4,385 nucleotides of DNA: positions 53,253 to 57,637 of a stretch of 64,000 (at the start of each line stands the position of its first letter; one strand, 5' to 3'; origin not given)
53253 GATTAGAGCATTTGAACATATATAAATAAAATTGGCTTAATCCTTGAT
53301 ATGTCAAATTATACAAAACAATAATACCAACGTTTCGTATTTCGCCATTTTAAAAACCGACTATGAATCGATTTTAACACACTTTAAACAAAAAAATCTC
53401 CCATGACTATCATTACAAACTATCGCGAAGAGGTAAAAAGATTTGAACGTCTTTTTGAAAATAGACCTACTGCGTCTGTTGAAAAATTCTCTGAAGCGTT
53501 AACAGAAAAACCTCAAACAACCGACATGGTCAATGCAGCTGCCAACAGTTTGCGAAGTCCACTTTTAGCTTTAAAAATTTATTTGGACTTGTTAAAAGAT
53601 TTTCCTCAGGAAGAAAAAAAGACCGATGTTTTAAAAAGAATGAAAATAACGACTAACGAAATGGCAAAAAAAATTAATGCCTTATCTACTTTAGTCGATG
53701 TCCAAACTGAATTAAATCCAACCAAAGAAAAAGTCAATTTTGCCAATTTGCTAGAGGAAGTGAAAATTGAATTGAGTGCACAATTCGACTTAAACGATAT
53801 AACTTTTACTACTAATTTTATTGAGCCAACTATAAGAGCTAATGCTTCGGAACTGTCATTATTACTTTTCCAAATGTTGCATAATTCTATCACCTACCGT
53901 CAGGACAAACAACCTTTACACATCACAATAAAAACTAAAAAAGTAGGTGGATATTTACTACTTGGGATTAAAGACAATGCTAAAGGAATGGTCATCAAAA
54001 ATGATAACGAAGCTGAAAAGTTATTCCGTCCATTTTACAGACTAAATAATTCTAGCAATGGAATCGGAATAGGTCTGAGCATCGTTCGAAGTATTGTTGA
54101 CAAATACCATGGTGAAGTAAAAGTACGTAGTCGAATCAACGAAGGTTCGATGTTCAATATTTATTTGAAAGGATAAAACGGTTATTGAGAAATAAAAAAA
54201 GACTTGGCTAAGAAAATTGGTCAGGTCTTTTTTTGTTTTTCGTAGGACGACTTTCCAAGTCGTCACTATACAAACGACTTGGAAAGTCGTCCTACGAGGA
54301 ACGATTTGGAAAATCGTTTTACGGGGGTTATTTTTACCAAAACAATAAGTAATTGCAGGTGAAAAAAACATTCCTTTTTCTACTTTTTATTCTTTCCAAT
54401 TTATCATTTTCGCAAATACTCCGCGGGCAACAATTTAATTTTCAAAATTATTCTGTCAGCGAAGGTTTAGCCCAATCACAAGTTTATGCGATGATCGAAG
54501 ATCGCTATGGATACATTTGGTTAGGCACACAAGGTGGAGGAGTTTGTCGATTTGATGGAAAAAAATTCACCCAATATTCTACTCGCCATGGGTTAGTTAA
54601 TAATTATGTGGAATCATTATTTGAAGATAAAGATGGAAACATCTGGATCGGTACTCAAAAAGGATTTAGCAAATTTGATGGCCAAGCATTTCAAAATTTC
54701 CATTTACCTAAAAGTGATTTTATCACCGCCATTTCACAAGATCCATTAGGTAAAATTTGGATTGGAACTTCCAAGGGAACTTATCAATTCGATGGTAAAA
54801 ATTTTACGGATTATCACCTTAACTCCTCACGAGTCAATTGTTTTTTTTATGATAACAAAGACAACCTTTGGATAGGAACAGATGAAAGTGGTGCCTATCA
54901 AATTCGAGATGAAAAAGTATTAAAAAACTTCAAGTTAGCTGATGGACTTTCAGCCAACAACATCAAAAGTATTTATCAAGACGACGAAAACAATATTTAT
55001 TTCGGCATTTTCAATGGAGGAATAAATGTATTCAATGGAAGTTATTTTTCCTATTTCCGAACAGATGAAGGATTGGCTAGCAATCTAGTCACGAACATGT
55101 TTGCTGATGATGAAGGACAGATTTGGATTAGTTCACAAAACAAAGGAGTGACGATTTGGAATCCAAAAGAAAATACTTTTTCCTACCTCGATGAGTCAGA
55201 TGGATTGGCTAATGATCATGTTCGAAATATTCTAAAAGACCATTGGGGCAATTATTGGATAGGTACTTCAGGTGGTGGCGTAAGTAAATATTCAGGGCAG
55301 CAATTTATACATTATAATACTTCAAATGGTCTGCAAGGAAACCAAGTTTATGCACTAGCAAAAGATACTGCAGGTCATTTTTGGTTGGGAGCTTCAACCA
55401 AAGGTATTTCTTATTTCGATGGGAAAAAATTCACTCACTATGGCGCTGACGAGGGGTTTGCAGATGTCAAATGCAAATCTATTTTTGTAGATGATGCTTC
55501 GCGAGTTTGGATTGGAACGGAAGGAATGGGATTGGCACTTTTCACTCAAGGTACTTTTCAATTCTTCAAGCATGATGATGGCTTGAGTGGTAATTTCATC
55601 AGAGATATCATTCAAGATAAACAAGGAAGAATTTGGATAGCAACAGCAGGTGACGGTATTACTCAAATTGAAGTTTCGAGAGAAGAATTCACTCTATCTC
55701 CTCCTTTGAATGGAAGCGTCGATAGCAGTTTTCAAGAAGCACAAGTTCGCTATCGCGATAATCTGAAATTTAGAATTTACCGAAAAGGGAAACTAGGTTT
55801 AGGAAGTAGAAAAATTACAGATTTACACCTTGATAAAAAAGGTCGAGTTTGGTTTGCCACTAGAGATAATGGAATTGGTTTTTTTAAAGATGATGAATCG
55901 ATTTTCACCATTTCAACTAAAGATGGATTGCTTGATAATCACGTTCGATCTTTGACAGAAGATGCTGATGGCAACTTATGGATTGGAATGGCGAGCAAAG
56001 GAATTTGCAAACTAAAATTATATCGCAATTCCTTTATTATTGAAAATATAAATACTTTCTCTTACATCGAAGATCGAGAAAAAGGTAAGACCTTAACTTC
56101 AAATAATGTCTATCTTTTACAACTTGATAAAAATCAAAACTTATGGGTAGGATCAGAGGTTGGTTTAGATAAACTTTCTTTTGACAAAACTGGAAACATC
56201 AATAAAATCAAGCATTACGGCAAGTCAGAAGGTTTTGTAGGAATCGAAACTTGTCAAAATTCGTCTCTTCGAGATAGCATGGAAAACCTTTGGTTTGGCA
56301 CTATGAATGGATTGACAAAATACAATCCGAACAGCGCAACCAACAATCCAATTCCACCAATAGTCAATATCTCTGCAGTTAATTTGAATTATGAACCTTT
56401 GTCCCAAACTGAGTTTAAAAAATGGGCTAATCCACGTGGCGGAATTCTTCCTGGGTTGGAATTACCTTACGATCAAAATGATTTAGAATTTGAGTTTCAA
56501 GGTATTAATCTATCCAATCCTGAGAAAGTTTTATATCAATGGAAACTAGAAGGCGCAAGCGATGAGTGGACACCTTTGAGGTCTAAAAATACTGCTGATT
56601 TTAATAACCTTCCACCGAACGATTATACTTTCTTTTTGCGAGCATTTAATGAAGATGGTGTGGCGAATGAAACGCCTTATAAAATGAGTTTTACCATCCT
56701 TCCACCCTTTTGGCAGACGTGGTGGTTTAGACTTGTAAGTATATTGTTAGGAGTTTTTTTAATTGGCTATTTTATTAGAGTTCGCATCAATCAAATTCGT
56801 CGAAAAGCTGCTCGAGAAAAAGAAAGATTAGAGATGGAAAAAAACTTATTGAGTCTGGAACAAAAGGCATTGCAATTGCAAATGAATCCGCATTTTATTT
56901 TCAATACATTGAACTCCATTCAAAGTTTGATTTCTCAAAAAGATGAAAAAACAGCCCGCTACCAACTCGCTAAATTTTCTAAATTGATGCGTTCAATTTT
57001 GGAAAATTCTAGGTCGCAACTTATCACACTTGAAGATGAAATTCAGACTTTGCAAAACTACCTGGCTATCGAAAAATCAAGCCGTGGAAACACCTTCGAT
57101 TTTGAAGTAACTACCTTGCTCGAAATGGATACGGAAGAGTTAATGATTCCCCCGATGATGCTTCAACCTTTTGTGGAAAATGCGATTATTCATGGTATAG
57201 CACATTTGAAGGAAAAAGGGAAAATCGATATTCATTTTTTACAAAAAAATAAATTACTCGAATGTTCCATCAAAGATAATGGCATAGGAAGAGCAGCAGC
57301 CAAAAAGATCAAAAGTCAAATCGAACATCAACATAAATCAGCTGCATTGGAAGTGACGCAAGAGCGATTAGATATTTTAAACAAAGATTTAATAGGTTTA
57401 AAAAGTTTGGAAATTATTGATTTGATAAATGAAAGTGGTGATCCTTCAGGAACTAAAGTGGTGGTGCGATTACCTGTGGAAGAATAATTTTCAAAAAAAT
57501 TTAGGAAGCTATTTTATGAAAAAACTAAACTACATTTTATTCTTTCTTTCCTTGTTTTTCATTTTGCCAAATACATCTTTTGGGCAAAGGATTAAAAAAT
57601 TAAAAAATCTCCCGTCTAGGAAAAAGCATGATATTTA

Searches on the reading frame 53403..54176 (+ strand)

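Call 63: search_protein_families(library=pfam, proteins=[window:53403-54176:+], max_evalue=0.0001)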
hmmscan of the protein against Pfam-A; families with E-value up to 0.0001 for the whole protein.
window:53403-54176:+ (257 aa): 3 families
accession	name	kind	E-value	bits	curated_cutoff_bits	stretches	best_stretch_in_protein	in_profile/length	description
PF02518.31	HATPase_c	-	3.4e-15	56.9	26.4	1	148-256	3-108/111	Histidine kinase-, DNA gyrase B-, and HSP90-like ATPase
PF14501.12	HATPase_c_5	-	2e-05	24.9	22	1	150-243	5-90/102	GHKL domain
PF00512.31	HisKA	-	7.7e-05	23.1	26.9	0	41-100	4-63/66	His Kinase A (phospho-acceptor) domain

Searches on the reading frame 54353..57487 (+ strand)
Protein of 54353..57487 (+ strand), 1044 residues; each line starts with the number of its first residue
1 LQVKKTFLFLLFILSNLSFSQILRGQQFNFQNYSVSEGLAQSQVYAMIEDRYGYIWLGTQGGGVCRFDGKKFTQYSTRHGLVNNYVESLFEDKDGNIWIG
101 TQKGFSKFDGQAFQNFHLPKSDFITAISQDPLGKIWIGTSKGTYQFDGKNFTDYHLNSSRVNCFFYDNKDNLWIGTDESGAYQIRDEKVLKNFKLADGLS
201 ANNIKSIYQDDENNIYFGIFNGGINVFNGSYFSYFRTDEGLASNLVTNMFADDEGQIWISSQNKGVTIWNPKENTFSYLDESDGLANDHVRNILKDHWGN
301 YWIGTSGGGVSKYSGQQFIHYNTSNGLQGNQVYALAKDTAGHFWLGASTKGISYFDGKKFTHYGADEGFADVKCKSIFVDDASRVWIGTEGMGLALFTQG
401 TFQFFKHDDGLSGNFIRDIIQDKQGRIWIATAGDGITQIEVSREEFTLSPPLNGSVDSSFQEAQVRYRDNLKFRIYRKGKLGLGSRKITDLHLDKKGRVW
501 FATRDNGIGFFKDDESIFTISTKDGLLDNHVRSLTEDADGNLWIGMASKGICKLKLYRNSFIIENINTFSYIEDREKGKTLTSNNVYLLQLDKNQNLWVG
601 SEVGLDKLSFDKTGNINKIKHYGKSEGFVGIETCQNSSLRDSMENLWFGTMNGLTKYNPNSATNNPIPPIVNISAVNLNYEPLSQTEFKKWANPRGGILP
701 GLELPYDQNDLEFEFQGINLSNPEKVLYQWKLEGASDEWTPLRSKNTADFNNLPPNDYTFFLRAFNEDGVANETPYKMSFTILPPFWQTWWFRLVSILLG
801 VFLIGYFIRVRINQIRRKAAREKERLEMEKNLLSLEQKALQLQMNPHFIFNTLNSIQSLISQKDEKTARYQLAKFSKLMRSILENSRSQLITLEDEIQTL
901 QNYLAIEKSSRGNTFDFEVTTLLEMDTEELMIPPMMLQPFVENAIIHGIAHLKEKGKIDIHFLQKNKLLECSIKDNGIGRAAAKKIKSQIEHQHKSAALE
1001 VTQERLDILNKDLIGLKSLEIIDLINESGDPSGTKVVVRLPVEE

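Call 63: search_protein_families(library=pfam, proteins=[window:54353-57487:+], max_evalue=0.0001)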
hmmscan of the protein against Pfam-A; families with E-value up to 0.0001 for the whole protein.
window:54353-57487:+ (1044 aa): 5 families
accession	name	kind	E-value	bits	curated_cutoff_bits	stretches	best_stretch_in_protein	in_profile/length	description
PF07494.17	Reg_prop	-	3.7e-67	214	20.4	2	80-102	1-23/24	Two component regulator propeller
PF06580.19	His_kinase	-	4.2e-23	81.9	25.2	1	836-913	2-79/81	Histidine kinase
PF07495.19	Y_Y_Y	-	1.1e-11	44.9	26.6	1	720-783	2-65/65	Y_Y_Y domain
PF02518.31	HATPase_c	-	3.4e-07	31.1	26.4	0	936-1043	9-110/111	Histidine kinase-, DNA gyrase B-, and HSP90-like ATPase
PF23748.1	Beta-prop_LRRK2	-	3e-06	26.9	26.9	0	19-72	251-304/359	LRRK2 beta propeller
